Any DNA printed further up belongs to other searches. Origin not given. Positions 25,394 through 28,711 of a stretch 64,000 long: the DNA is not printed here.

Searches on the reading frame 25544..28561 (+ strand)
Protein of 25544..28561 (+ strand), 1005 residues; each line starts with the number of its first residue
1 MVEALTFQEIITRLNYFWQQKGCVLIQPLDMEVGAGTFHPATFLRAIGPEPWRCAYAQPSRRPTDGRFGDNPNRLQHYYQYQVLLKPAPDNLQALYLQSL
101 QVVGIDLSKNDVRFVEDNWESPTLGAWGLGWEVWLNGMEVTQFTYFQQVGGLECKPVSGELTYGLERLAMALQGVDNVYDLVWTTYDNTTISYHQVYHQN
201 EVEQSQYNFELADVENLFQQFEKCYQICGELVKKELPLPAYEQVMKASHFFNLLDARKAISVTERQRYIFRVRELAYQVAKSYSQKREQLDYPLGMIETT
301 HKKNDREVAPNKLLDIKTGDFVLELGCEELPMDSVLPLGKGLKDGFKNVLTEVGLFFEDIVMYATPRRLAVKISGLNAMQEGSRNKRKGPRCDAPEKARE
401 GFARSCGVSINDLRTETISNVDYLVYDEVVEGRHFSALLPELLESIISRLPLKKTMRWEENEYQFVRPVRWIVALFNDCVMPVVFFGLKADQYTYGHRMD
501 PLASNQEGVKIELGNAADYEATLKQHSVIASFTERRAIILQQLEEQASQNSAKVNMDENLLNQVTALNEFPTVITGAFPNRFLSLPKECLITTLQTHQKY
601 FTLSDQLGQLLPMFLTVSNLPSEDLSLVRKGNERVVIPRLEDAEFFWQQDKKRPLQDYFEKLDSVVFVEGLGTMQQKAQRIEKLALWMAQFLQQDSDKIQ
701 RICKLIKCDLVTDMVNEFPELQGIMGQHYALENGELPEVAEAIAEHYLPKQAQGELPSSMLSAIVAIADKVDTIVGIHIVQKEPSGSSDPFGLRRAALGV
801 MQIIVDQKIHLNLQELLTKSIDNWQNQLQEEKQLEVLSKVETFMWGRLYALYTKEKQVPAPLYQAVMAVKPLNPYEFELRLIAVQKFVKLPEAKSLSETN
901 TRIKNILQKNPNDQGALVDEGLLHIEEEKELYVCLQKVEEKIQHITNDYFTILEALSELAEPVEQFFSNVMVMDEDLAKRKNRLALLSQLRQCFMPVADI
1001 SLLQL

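Call 24: search_protein_families(library=ncbifam, proteins=[window:25544-28561:+])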
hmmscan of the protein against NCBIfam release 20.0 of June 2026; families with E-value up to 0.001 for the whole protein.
window:25544-28561:+ (1005 aa): 4 families
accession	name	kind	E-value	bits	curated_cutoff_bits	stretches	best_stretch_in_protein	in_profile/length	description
NF011499.0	PRK14908.1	equivalog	0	1056.5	1244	1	3-1003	3-996/998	glycine--tRNA ligase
TIGR00211.2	glyS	equivalog_domain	1e-229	764.6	300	1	320-1003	1-684/684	glycine--tRNA ligase subunit beta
TIGR00388.1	glyQ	equivalog_domain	4.1e-149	495.7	361.45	1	6-294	2-290/293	glycine--tRNA ligase subunit alpha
NF006827.1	PRK09348.1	equivalog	1.9e-145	483.4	369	1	6-284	1-275/276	glycine--tRNA ligase subunit alpha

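Call 47: list_cluster_members(proteins=[window:25544-28561:+, window:11832-13298:+, window:8449-9675:+, P0121])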
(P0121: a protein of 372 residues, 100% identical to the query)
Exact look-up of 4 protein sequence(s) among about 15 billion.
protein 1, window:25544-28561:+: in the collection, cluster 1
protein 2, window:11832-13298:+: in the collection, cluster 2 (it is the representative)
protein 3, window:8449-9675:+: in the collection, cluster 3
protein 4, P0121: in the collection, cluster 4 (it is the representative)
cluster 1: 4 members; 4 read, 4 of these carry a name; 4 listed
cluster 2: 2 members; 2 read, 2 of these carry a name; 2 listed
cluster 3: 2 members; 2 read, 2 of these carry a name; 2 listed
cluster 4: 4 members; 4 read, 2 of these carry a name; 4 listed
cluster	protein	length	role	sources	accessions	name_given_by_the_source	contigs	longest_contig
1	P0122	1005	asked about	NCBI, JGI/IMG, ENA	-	glycyl-tRNA synthetase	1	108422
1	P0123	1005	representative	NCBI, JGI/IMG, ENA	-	glycyl-tRNA synthetase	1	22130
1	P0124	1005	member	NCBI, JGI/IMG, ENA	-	glycyl-tRNA synthetase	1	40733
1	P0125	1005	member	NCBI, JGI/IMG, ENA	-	glycyl-tRNA synthetase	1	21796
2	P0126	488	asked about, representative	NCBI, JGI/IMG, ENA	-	L-serine dehydratase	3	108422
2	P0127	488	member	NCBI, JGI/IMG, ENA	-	L-serine dehydratase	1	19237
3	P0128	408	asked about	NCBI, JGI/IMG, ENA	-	oxygen-independent coproporphyrinogen-3 oxidase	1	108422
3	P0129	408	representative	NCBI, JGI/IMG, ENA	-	oxygen-independent coproporphyrinogen-3 oxidase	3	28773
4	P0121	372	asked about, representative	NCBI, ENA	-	-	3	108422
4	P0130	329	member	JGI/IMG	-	mono/diheme cytochrome c family protein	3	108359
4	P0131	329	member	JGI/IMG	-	mono/diheme cytochrome c family protein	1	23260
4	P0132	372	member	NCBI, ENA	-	-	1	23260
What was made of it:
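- Tried and rejected: Cluster names carried no organism (call 47).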

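Call 48: find_encoding_contigs(protein=P0132, flank=4000, max_places=6)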
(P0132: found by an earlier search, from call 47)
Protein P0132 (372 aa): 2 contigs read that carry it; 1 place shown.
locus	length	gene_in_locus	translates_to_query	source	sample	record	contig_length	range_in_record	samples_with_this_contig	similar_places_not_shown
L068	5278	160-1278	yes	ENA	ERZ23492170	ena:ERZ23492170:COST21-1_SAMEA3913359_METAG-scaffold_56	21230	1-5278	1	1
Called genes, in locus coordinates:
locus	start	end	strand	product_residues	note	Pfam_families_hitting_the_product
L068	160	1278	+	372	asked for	PF13442:Cytochrome_CBB3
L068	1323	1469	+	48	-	-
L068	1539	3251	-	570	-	PF06213:CobT, PF11775:CobT_C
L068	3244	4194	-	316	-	PF12556:CobS_N (weak), PF07728:AAA_5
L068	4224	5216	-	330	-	PF01515:PTA_PTB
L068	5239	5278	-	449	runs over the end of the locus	PF01321:Creatinase_N (weak), PF00557:Peptidase_M24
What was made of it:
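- Tried and rejected: Divergent-strain contigs start inside the element (call 48).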
